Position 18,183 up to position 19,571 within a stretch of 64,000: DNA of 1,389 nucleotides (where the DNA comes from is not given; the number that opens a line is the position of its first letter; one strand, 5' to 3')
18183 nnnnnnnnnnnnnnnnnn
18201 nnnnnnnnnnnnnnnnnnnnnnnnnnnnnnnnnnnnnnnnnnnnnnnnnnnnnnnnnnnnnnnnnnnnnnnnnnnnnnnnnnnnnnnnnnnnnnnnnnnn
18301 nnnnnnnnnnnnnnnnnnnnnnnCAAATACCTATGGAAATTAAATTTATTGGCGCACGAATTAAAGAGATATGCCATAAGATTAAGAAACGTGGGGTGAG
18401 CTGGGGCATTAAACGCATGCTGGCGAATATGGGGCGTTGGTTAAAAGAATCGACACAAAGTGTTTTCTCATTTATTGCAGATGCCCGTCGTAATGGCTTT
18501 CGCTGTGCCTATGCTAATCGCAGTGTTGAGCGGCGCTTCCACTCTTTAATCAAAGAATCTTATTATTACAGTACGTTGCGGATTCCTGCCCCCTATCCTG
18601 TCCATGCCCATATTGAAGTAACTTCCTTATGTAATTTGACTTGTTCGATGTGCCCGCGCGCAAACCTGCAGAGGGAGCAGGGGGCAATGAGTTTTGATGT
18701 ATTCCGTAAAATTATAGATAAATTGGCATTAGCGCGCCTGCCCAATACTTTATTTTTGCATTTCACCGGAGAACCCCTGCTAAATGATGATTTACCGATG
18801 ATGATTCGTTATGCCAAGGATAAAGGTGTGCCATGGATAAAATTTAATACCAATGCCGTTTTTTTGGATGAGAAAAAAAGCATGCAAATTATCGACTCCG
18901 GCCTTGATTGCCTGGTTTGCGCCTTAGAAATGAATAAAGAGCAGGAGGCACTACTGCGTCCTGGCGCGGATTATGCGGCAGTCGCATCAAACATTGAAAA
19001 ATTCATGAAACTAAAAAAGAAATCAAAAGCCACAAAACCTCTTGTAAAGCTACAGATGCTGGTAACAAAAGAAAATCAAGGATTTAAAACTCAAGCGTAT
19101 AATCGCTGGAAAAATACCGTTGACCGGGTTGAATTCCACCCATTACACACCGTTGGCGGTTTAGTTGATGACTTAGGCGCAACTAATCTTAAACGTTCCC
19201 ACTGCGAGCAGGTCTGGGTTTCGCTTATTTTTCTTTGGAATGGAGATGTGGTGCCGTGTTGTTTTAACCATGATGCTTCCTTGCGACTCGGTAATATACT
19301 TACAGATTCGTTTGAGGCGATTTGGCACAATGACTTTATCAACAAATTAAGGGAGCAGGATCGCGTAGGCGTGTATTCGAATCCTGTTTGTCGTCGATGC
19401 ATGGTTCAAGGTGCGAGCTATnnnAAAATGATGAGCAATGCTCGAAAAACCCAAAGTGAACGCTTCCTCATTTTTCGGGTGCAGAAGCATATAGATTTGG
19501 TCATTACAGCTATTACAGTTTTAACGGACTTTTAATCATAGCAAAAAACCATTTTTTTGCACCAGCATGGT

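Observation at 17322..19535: Three paralogous SPASM/twitch radical SAM enzymes with a W-[DN]-G...CC signature in a sugar, not peptide, context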

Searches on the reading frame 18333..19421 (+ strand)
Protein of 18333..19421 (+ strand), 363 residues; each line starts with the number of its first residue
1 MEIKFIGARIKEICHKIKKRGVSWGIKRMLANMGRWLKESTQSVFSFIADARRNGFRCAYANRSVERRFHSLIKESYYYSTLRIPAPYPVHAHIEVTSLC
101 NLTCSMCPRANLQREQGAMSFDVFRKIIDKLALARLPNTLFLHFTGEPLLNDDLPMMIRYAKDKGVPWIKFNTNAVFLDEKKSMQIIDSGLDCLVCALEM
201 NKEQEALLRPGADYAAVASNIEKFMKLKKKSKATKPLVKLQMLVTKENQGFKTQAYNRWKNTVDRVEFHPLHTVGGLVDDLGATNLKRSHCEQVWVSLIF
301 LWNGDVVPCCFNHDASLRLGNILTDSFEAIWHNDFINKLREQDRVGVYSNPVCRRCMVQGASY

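Call 3: search_protein_families(library=pfam, proteins=[window:18333-19421:+], max_evalue=0.01)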
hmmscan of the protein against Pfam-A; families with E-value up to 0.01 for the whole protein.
window:18333-19421:+ (363 aa): 2 families
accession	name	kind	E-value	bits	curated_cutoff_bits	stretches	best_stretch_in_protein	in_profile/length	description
PF13186.11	SPASM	-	3.6e-14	53.2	21.5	1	291-356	1-66/67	Iron-sulfur cluster-binding domain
PF04055.27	Radical_SAM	-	6.6e-11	43.1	29.5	1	94-230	1-142/166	Radical SAM superfamily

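Call 4: search_protein_families(library=ncbifam, proteins=[window:18333-19421:+], max_evalue=0.01)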
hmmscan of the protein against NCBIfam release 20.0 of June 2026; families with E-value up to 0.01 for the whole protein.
window:18333-19421:+ (363 aa): 45 families (the best 25 are shown)
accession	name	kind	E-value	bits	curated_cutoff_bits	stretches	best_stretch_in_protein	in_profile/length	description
TIGR04317.1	W_rSAM_matur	equivalog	1.5e-28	99.9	380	1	93-249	7-161/349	tungsten cofactor oxidoreductase radical SAM maturase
TIGR04311.1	rSAM_Geo_metal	subfamily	3.7e-23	82.3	400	1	88-249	1-164/423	radical SAM/SPASM family putative metalloenzyme maturase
NF033640.1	N_Twi_rSAM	subfamily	3.4e-15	56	170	2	289-359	3-72/398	twitch domain-containing radical SAM protein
TIGR04321.1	spiroSPASM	subfamily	1e-14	54.1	250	1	87-334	228-483/510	spiro-SPASM protein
TIGR04133.1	rSAM_w_lipo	hypoth_equivalog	3.2e-14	52.6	425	1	95-219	29-155/350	TIGR04133 family radical SAM/SPASM protein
TIGR03962.1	mycofact_rSAM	equivalog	1.4e-13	50.7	265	1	89-249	11-163/339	mycofactocin radical SAM maturase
TIGR04545.1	rSAM_ahbD_hemeb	equivalog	2e-13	50.5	500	1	95-200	5-108/339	heme b synthase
TIGR04347.1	pseudo_SAM_Halo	equivalog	1.2e-12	47.9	525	1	95-217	43-165/390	TIGR04347 family pseudo-SAM/SPASM protein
NF045646.2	rSAM_Se_TrsS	equivalog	1.7e-12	46.6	490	1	92-195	88-192/441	radical SAM (seleno)protein TrsS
TIGR04055.1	rSAM_NirJ2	equivalog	3.2e-11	43.3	500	1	96-199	6-106/326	putative heme d1 biosynthesis radical SAM protein NirJ2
TIGR04546.1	rSAM_ahbC_deAc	equivalog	3.9e-11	42.4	650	1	95-247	44-188/390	12,18-didecarboxysiroheme deacetylase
TIGR04303.1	GeoRSP_rSAM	equivalog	2.1e-10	40.7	400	2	94-192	9-102/325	GeoRSP system radical SAM/SPASM protein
NF045702.1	rSAM_GDGT_ether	equivalog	3.8e-10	39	450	1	92-190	88-190/486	tetraether lipid synthase Tes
TIGR02109.1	PQQ_syn_pqqE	equivalog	6.8e-10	38.4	381.35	1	88-208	5-123/358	pyrroloquinoline quinone biosynthesis protein PqqE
NF012164.0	AlbA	equivalog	1.2e-09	37.2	850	2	288-343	335-389/442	subtilosin maturase AlbA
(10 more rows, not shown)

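Call 15: search_solved_structures(query=window:18333-19421:+, max_evalue=0.001, show_alignments=1)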
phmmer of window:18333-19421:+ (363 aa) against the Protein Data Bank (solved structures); distinct sequences matched with E-value up to 0.001: 5.
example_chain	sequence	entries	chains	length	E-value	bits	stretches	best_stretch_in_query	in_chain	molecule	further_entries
4m7t_A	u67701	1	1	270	6.9e-14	54.8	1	93-195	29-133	BtrN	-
4m7s_A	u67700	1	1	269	7e-14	54.8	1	93-195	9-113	BtrN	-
7tol_A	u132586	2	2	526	6.3e-09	38.5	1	90-219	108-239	glycerol dibiphytanyl glycerol tetraether - macrocyclic archaeol synthase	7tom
7vob_C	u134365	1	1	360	0.00078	21.7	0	94-199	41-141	Cytosylglucuronate decarboxylase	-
7voc_C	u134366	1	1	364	0.00079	21.7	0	94-199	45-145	Cytosylglucuronate decarboxylase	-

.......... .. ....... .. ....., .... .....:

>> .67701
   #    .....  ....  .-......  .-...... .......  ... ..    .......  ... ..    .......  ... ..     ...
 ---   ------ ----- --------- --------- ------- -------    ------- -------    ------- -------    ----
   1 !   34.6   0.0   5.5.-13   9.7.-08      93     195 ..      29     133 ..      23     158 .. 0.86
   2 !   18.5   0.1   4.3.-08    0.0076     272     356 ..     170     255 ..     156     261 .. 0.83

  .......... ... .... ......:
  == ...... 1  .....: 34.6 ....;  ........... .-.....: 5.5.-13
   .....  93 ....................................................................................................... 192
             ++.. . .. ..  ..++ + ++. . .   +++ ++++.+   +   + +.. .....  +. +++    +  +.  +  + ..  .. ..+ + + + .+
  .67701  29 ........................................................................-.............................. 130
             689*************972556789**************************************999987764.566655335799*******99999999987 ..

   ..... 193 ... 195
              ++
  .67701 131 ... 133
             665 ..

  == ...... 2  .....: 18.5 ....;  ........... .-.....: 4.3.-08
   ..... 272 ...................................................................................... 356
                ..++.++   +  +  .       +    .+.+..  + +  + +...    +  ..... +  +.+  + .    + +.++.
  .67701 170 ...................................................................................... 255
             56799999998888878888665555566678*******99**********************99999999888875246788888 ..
